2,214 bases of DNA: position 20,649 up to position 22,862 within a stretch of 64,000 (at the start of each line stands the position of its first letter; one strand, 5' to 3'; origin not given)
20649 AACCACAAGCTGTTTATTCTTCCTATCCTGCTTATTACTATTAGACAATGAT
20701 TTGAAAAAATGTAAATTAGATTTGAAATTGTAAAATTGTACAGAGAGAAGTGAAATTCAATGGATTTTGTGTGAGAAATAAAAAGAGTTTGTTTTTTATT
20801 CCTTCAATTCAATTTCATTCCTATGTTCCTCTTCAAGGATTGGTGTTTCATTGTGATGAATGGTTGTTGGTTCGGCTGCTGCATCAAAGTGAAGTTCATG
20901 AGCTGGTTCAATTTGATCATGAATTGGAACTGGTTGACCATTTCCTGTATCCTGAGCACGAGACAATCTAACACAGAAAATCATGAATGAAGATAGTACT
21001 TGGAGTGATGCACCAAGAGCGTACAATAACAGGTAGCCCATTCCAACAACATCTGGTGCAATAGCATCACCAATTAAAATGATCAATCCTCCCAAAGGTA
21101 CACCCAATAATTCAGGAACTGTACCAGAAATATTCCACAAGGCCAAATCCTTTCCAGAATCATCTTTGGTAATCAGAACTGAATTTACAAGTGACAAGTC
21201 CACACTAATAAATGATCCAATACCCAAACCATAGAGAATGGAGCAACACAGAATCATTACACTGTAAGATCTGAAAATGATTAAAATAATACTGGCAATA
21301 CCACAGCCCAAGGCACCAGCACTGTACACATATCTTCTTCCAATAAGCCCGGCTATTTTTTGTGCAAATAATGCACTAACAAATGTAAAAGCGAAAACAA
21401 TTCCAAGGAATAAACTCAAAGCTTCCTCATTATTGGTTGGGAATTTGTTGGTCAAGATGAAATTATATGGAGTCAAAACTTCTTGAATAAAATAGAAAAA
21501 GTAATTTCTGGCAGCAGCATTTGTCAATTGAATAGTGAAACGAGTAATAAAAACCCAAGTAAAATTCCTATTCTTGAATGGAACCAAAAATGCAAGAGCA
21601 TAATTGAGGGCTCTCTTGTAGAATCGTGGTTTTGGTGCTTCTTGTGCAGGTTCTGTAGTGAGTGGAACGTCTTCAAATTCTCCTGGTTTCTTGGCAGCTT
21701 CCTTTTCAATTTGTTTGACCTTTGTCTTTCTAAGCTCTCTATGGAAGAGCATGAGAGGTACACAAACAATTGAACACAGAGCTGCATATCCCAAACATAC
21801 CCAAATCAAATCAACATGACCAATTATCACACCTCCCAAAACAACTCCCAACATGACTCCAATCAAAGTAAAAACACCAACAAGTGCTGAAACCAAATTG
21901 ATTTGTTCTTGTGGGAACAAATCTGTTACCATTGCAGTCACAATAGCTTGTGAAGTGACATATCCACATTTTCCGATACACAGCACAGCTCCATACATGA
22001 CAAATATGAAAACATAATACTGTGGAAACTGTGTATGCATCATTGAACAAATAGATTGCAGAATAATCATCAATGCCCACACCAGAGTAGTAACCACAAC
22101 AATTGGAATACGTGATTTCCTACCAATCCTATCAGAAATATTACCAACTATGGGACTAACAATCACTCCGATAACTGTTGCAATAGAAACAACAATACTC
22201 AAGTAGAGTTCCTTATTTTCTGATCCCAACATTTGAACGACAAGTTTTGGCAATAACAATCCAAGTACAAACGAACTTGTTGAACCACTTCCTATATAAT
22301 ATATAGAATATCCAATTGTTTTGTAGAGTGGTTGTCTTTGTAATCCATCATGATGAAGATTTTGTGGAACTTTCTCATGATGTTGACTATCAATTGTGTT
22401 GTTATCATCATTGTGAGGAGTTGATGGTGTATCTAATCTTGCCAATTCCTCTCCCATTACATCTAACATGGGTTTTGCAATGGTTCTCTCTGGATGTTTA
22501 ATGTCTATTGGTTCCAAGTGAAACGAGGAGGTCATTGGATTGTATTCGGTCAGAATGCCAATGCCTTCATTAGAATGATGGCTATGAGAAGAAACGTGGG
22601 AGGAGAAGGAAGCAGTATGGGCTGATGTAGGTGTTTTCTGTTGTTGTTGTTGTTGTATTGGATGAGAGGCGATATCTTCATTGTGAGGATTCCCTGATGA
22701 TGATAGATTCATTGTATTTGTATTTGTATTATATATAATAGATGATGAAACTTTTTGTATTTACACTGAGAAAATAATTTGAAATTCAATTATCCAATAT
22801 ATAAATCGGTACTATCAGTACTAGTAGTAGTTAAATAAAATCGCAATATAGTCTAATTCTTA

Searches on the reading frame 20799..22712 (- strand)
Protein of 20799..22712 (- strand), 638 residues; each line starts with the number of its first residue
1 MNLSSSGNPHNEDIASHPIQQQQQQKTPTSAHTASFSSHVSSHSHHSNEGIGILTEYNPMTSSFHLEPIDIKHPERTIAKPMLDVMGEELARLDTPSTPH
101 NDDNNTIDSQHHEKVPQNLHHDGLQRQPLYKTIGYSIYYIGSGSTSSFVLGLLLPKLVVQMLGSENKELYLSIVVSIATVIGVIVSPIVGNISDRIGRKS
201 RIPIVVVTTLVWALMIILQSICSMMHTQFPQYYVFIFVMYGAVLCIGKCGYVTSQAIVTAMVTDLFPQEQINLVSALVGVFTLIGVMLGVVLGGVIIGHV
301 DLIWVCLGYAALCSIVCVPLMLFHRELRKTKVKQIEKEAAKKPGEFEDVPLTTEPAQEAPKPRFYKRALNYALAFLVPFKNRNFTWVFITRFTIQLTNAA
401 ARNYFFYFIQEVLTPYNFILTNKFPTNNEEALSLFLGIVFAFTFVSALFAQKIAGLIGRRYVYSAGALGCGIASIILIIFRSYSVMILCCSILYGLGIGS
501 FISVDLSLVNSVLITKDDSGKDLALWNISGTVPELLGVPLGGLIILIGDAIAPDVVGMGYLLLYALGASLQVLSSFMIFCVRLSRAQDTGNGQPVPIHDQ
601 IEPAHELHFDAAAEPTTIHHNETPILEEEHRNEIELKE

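Call 6: search_protein_families(library=pfam, proteins=[window:20799-22712:-], max_evalue=1)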
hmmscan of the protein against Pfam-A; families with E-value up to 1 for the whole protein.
window:20799-22712:- (638 aa): 3 families
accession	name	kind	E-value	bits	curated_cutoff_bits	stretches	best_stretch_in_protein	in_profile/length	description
PF07690.21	MFS_1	-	3.6e-27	95.6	33.4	3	255-408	103-228/347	Major Facilitator Superfamily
PF00083.30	Sugar_tr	-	1.4e-06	28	22.3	2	400-502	10-120/452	Sugar (and other) transporter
PF13347.12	MFS_2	-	3e-05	23.2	27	2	170-302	34-163/427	MFS/sugar transport protein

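Call 10: find_encoding_contigs(protein=window:20799-22712:-, flank=10000, max_places=4)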
Protein window:20799-22712:- (638 aa): no gene with exactly this product is on record in the collection.
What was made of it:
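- Tried and rejected: The gene-position index also lacks the N. gruberi MFS gene (call 10), so that index says nothing about annotation.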

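Call 27: find_homologous_proteins(query=window:20799-22712:-, max_evalue=1e-30)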
Query window:20799-22712:- (638 aa): 6 proteins with E <= 1e-30 among 8000 candidates.
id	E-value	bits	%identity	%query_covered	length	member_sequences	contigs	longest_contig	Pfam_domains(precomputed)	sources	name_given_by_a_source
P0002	0.0e+0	1438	100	100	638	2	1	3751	PF00083.31,PF07690.22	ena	-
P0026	4.2e-243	826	64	90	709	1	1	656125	PF13347.13,PF07690.22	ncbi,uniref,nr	ncbi:hypothetical protein C9374_004381 [Naegleria lovaniensis]|uniref:Major facilitator superfamily 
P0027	8.9e-238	809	59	96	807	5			PF13347.13,PF07690.22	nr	nr:unnamed protein product [Naegleria fowleri]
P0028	1.7e-214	732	65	83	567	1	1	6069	PF13347.13,PF07690.22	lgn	-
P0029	6.6e-125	436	41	79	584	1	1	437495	PF00083.31,PF07690.22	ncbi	ncbi:hypothetical protein ABK040_008457 [Willaertia magna]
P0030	1.3e-118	415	39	78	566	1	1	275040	PF07690.22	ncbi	ncbi:hypothetical protein ABK040_010841 [Willaertia magna]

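Call 28: find_encoding_contigs(protein=P0026, flank=10000, max_places=3)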
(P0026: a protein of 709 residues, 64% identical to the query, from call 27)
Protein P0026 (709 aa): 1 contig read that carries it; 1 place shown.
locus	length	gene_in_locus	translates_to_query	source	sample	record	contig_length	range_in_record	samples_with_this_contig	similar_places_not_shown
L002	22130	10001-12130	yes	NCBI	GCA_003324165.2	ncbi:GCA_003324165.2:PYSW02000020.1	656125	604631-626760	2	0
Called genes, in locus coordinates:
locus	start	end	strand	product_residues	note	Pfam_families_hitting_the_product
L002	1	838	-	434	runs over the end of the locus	PF13475:DUF4116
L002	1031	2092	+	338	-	PF00071:Ras, PF08477:Roc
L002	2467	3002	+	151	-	PF00025:Arf, PF09439:SRPRB, PF00071:Ras (faint), PF01926:MMR_HSR1 (weak), PF08477:Roc, PF00503:G-alpha, PF00025:Arf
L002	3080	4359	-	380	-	-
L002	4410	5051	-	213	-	-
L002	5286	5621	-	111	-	-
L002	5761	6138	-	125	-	-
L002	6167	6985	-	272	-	-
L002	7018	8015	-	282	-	-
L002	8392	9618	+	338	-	PF00168:C2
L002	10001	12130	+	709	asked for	PF07690:MFS_1, PF13347:MFS_2 (weak), PF07690:MFS_1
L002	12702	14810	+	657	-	PF00173:Cyt-b5, PF00174:Oxidored_molyb, PF03404:Mo-co_dimer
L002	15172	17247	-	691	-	PF05970:PIF1, PF13245:AAA_19, PF13604:AAA_30, PF21530:Pif1_2B_dom (weak), PF02825:WWE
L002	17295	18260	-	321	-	-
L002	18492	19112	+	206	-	PF00226:DnaJ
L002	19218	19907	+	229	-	PF00226:DnaJ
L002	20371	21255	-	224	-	-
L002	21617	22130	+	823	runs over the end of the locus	PF05154:TM2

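Call 29: find_encoding_contigs(protein=P0027, flank=10000, max_places=3)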
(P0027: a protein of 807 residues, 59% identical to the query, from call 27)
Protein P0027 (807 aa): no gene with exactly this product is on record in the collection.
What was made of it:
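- Tried and rejected: The N. fowleri locus could not be fetched (call 29).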

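Call 30: find_encoding_contigs(protein=P0028, flank=10000, max_places=3)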
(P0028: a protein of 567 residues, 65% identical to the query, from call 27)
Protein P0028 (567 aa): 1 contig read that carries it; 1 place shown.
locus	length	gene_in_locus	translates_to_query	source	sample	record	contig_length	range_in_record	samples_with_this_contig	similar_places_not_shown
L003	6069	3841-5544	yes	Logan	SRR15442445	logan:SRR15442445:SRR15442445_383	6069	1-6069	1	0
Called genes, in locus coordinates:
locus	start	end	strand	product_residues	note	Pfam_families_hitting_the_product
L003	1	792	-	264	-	?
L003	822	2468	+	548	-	PF17678:Glyco_hydro_92N, PF07971:Glyco_hydro_92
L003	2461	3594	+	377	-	PF07971:Glyco_hydro_92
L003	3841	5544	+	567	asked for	PF07690:MFS_1, PF13347:MFS_2 (faint)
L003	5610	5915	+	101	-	-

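Call 68: find_encoding_contigs(protein=P0029, flank=10000, max_places=1)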
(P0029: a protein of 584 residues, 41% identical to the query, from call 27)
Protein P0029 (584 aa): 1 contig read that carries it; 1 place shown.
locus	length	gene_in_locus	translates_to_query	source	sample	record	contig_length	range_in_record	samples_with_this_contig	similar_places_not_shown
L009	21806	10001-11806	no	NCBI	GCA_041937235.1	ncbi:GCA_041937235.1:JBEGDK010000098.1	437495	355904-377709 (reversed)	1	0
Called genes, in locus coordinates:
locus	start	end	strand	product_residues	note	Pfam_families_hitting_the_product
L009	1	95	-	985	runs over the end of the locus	PF03159:XRN_N, PF17846:XRN_M, PF06201:PITH, PF17846:XRN_M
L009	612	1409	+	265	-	-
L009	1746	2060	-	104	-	PF00837:T4_deiodinase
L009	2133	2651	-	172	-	PF15558:DUF4659 (weak)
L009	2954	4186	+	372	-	PF14081:DUF4262 (weak), PF12796:Ank_2 (weak)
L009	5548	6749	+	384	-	PF01370:Epimerase, PF16363:GDP_Man_Dehyd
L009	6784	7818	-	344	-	-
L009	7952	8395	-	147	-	PF08211:dCMP_cyt_deam_2, PF00383:dCMP_cyt_deam_1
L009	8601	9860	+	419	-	PF25390:WD40_RLD, PF13540:RCC1_2 (weak), PF00415:RCC1, PF25390:WD40_RLD, PF13540:RCC1_2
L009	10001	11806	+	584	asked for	PF00083:Sugar_tr (faint), PF07690:MFS_1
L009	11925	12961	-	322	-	PF00106:adh_short, PF13561:adh_short_C2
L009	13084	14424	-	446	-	PF25390:WD40_RLD, PF00415:RCC1 (weak), PF25390:WD40_RLD, PF13540:RCC1_2 (weak), PF00415:RCC1, PF13540:RCC1_2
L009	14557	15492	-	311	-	PF12706:Lactamase_B_2 (faint)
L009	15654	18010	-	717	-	PF16177:ACAS_N, PF00501:AMP-binding, PF13193:AMP-binding_C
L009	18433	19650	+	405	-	PF13529:Peptidase_C39_2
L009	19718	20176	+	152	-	-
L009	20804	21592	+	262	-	PF00536:SAM_1, PF07647:SAM_2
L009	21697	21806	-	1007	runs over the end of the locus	PF23091:TNFR_ELAPOR1_6th (weak), PF07699:Ephrin_rec_like (weak)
